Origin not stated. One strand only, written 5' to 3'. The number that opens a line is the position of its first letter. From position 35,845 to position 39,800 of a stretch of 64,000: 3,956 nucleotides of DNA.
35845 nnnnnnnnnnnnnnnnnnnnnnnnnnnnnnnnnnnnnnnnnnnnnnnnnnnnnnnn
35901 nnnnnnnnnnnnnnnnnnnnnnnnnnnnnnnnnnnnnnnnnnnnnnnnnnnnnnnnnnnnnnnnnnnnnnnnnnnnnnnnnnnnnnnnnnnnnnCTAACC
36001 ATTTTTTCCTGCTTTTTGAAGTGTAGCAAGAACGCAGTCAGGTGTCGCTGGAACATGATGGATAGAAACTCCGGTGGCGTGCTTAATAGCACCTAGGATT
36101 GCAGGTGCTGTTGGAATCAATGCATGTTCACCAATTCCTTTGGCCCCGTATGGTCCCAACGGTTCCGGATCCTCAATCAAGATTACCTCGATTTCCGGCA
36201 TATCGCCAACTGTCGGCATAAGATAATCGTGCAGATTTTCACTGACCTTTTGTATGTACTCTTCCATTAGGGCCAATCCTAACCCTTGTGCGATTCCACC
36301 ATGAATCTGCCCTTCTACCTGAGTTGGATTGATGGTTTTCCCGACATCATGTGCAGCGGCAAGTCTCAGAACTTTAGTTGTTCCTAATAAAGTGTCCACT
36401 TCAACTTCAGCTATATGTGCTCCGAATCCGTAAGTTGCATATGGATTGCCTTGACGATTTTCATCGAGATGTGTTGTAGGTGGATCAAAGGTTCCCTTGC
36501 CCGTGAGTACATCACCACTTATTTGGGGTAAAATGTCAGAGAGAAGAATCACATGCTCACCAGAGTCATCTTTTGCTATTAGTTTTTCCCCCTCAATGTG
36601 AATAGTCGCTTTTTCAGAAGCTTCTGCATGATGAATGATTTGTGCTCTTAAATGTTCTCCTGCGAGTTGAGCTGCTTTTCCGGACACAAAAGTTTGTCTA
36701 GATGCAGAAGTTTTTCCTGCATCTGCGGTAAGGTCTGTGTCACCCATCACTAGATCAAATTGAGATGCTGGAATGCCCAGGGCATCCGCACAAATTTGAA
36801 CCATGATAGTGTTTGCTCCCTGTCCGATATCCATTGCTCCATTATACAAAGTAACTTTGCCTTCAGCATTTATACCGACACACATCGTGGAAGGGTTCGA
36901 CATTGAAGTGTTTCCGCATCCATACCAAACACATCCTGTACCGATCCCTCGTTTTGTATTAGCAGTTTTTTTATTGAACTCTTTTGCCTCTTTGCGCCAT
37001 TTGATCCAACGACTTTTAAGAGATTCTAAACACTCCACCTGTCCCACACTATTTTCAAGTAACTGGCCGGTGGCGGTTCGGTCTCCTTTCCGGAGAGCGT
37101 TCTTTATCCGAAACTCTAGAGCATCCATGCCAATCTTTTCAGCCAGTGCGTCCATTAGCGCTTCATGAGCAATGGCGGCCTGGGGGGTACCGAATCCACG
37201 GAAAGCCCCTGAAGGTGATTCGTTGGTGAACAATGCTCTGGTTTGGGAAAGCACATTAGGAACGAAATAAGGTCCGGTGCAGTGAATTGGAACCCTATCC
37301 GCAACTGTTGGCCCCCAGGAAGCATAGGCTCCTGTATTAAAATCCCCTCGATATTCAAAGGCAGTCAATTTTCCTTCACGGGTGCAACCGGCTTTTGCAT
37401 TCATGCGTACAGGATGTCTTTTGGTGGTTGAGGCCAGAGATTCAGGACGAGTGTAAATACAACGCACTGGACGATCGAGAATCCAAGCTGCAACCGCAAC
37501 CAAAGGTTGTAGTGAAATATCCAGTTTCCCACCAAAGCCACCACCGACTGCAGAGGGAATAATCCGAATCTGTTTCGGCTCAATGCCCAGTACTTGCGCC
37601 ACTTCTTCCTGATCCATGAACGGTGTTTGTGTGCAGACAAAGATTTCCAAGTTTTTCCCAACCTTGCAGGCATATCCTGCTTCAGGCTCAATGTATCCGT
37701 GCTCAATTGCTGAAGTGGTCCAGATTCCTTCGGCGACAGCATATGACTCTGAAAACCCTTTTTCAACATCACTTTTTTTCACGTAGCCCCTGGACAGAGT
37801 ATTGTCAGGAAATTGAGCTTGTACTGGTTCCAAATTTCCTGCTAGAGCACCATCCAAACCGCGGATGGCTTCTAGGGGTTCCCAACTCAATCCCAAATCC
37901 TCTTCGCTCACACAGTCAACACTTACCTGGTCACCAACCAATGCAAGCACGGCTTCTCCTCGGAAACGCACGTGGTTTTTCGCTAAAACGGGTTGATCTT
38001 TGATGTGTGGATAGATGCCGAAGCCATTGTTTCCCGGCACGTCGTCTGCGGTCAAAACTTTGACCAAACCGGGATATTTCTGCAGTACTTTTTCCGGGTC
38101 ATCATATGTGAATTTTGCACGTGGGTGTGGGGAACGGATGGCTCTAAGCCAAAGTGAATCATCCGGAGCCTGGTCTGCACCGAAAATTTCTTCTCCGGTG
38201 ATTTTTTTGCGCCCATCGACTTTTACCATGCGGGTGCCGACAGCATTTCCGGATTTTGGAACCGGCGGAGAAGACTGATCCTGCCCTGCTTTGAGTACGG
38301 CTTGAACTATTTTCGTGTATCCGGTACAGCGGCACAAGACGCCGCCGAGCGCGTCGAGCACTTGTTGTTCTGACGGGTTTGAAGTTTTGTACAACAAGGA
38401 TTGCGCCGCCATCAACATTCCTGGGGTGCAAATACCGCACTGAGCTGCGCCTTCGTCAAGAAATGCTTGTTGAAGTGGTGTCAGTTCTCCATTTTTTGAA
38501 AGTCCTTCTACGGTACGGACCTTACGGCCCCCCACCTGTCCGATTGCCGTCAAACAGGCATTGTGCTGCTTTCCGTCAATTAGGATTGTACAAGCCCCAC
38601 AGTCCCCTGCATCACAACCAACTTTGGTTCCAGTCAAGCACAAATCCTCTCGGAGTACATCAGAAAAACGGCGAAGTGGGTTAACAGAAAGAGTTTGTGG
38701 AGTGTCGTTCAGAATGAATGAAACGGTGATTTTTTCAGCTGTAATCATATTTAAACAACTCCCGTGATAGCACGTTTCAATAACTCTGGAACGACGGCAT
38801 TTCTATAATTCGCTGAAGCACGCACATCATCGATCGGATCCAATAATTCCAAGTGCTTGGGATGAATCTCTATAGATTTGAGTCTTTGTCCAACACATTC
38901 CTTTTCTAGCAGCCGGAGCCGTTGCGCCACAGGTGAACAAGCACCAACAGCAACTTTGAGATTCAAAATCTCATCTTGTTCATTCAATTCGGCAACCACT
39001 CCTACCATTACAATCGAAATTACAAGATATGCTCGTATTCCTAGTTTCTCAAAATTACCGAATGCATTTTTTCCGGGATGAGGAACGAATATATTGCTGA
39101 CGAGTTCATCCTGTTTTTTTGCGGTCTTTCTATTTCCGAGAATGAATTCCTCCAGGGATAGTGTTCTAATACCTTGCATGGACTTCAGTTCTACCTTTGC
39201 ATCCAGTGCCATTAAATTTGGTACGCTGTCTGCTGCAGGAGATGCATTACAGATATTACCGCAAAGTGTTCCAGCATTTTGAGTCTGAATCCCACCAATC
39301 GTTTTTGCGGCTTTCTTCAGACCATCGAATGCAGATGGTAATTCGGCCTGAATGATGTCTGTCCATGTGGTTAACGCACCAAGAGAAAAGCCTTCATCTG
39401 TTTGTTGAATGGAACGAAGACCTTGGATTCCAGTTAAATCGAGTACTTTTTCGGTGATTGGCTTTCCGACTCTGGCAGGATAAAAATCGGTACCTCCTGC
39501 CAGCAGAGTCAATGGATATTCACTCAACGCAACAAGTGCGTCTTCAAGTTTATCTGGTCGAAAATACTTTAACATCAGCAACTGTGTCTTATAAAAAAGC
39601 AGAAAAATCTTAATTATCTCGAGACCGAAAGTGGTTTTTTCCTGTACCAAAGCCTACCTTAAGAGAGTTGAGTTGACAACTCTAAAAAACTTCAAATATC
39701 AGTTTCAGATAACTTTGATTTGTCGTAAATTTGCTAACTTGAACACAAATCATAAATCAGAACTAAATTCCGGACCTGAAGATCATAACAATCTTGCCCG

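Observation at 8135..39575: Self-contained coenzyme F420 module joined to a roughly 25-kb amide/N-heterocycle catabolic island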

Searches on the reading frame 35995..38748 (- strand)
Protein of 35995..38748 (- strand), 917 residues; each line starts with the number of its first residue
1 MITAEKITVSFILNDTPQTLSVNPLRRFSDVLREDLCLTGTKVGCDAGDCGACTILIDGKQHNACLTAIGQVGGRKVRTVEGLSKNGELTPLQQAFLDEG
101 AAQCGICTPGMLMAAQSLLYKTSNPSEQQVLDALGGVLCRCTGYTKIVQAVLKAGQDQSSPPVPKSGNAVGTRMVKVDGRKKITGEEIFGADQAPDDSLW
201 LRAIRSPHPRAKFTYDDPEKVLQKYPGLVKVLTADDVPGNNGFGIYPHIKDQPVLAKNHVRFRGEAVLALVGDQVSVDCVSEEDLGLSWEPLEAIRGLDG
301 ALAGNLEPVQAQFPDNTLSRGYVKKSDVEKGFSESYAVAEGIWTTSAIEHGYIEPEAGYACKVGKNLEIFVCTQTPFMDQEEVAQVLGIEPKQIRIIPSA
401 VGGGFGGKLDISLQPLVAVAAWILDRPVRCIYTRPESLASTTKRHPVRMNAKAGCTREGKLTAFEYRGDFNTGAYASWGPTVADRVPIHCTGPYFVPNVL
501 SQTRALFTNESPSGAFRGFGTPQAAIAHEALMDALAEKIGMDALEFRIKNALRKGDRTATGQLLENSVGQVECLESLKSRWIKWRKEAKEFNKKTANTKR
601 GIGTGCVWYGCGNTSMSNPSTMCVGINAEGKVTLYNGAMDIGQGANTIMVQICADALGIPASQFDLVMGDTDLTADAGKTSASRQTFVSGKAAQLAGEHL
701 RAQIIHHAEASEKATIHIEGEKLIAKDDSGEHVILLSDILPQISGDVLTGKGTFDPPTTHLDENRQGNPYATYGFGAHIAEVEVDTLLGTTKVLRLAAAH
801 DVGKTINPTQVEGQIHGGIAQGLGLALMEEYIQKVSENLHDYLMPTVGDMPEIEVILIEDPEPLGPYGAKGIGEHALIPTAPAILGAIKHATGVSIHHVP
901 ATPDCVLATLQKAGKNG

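Call 5: search_protein_families(library=pfam, proteins=[window:35995-38748:-])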
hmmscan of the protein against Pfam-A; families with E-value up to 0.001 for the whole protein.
window:35995-38748:- (917 aa): 6 families
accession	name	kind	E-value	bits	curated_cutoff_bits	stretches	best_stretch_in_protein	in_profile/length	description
PF20256.3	MoCoBD_2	-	9.9e-77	258.6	27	1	578-851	5-283/283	Molybdopterin cofactor-binding domain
PF02738.23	MoCoBD_1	-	1.5e-72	244.1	27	1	312-551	4-244/244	Molybdopterin cofactor-binding domain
PF01799.25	Fer2_2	-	1.1e-27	96.4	30.3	1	79-151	1-74/75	[2Fe-2S] binding domain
PF01315.27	Ald_Xan_dh_C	-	2e-10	41.4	31.3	1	184-273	1-90/110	Aldehyde oxidase and xanthine dehydrogenase, a/b hammerhead domain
PF13085.11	Fer2_3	-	1.6e-05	25.3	27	1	43-85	50-91/107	2Fe-2S iron-sulfur cluster binding domain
PF00111.32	Fer2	-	0.0001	22.6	21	1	13-59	3-50/77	2Fe-2S iron-sulfur cluster binding domain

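Call 10: search_protein_families(library=ncbifam, proteins=[window:35995-38748:-], max_evalue=0.00001)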
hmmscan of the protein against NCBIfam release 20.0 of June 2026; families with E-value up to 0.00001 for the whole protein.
window:35995-38748:- (917 aa): 20 families
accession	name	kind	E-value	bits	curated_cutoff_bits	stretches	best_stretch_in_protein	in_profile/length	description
TIGR03311.1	Se_dep_XDH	equivalog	3.3e-174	581.2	830.45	1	10-888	2-828/848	selenium-dependent xanthine dehydrogenase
NF045668.1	pterin_aldehy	equivalog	2.1e-168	562.2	1100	1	10-911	4-905/905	molybdopterin-dependent aldehyde oxidoreductase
TIGR03196.1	pucD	equivalog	4.6e-143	478.3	783.65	1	176-904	9-752/763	xanthine dehydrogenase subunit D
NF043082.1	XdhA_XDHase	equivalog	2.5e-140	469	780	1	170-914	1-756/758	xanthine dehydrogenase subunit XdhA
NF007426.0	PRK09970.1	equivalog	1.6e-132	443.1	916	1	168-914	4-759/761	xanthine dehydrogenase molybdenum-binding subunit XdhA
TIGR03194.1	4hydrxCoA_A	equivalog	1.7e-121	407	994.55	1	176-909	3-745/746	4-hydroxybenzoyl-CoA reductase subunit alpha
NF041018.1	glyceraldDH_alpha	equivalog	6.8e-99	332.2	790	1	170-906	3-740/741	glyceraldehyde dehydrogenase subunit alpha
TIGR03313.1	Se_sel_red_Mo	hypoth_equivalog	1.1e-96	324.5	1101.9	2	325-912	361-951/951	molybdopterin-dependent oxidoreductase Mo/Fe-S-binding subunit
TIGR02965.1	xanthine_xdhB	equivalog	3.4e-94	316.5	849.5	1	180-910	11-754/758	xanthine dehydrogenase molybdopterin binding subunit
NF040766.1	CODH_aero_grp5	exception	2.2e-83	280.8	950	2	169-709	4-558/785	aerobic carbon-monoxide dehydrogenase large subunit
TIGR02969.1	mam_aldehyde_ox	subfamily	5.5e-82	275.9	1912.3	2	163-891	569-1278/1330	aldehyde oxidase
NF041671.1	peri_hyde_PaoC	equivalog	5.8e-68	229.9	1180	1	168-912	16-733/735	aldehyde oxidoreductase molybdenum-binding subunit PaoC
TIGR02416.1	CO_dehy_Mo_lg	equivalog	6.3e-61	206.5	991.15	1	362-898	200-757/770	aerobic carbon-monoxide dehydrogenase large subunit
TIGR03198.1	pucE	equivalog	1.7e-49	167.1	254.3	1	6-154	1-148/151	xanthine dehydrogenase subunit E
NF041020.1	glyceraldDH_gamma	equivalog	1.3e-48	164.7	290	1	4-156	8-160/164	glyceraldehyde dehydrogenase subunit gamma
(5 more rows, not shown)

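Call 59: search_solved_structures(query=window:35995-38748:-, max_evalue=1e-40)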
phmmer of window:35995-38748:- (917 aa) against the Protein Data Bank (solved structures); distinct sequences matched with E-value up to 1e-40: 41.
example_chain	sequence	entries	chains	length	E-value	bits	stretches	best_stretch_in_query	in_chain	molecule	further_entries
1dgj_A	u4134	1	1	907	9.6e-119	400.9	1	9-700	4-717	ALDEHYDE OXIDOREDUCTASE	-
1sij_A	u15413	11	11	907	2.9e-115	389.4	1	13-700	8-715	Aldehyde oxidoreductase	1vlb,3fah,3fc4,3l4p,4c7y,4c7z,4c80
2e1q_A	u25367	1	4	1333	5.7e-98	332.1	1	169-892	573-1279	Xanthine dehydrogenase/oxidase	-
4yrw_A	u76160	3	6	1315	8.6e-98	331.5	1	167-892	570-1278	Xanthine dehydrogenase/oxidase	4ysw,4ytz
2e3t_A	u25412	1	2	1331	8.8e-98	331.5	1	167-892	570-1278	Xanthine dehydrogenase/oxidase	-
6adj_A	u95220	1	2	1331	8.8e-98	331.5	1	167-892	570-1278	Xanthine dehydrogenase/oxidase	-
6ac4_A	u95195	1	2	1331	8.8e-98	331.5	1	167-892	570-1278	Xanthine dehydrogenase/oxidase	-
3an1_A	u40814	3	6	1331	8.8e-98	331.5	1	167-892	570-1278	Xanthine dehydrogenase/oxidase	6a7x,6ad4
6abu_A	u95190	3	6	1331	8.9e-98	331.5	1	167-892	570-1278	Xanthine dehydrogenase/oxidase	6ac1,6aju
1wyg_A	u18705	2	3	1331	1.2e-97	331.1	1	167-892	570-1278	Xanthine dehydrogenase/oxidase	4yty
2ckj_A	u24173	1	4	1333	1.8e-97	330.5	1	169-892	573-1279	XANTHINE OXIDOREDUCTASE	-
3una_A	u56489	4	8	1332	4.3e-97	329.3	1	168-891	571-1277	Xanthine dehydrogenase/oxidase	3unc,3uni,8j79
1fo4_A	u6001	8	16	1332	4.3e-97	329.2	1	168-891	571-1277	XANTHINE DEHYDROGENASE | Xanthine dehydrogenase/oxidase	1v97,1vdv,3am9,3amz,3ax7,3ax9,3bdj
1n5x_A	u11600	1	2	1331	4.7e-97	329.1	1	168-891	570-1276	Xanthine Dehydrogenase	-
1rm6_A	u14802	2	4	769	1.2e-87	297.9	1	160-910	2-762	4-hydroxybenzoyl-CoA reductase alpha subunit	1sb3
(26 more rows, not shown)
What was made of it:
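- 35995..38748 (-): molybdenum hydroxylase, fused 2Fe-2S and MoCo subunit (917 aa). E. barkeri nicotinate dehydrogenase subunits (3hrd_A and 3hrd_B) score 283 and 217 bits (call 59).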

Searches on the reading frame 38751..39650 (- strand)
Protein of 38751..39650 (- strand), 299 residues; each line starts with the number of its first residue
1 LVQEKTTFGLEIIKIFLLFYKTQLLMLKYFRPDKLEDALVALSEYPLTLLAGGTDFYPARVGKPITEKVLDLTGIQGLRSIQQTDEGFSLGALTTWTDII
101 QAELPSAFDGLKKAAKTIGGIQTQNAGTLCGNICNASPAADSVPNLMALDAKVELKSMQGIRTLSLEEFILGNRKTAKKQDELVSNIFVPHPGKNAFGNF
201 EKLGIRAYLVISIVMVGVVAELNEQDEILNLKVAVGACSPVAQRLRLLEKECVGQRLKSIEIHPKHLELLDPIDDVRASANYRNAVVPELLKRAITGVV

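Call 5: search_protein_families(library=pfam, proteins=[window:38751-39650:-])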
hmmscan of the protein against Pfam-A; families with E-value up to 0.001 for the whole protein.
window:38751-39650:- (299 aa): 2 families
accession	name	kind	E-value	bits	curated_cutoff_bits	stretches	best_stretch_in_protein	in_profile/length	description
PF00941.27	FAD_binding_5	-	4.8e-40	137.6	27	1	27-192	3-170/170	FAD binding domain in molybdopterin dehydrogenase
PF03450.22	CO_deh_flav_C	-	8.7e-10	39.1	25.5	1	209-296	11-100/102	CO dehydrogenase flavoprotein C-terminal domain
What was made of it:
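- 38751..39575 (-): FAD-binding subunit of the molybdenum hydroxylase. Pfam FAD_binding_5 and CO_deh_flav_C (call 5).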

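Call 10: search_protein_families(library=ncbifam, proteins=[window:38751-39650:-], max_evalue=0.00001)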
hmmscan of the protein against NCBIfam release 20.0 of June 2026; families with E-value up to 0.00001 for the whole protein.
window:38751-39650:- (299 aa): 8 families
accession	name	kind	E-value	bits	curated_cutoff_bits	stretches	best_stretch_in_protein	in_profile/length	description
NF043083.1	XdhB_XDHase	equivalog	1.9e-46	158.5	310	1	28-297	6-282/289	xanthine dehydrogenase subunit XdhB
NF041019.1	glyceraldDH_beta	equivalog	3.4e-44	151.2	350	1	27-297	6-279/280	glyceraldehyde dehydrogenase subunit beta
NF007427.0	PRK09971.1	equivalog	9e-43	146.5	287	1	28-297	6-282/292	xanthine dehydrogenase FAD-binding subunit XdhB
TIGR02963.1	xanthine_xdhA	equivalog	1.1e-41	143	467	1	29-294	195-464/468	xanthine dehydrogenase small subunit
TIGR03195.1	4hydrxCoA_B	equivalog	9.6e-26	90.6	404.55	2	26-135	4-116/321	4-hydroxybenzoyl-CoA reductase subunit beta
TIGR03199.1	pucC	equivalog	3.2e-21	75.8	306.05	1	48-287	18-258/264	xanthine dehydrogenase subunit C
TIGR03312.1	Se_sel_red_FAD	hypoth_equivalog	9.5e-12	44.6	241.5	1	28-284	3-236/257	molybdopterin-dependent oxidoreductase FAD-binding subunit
TIGR02969.1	mam_aldehyde_ox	subfamily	3.4e-06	24.8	1912.3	1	28-241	238-465/1330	aldehyde oxidase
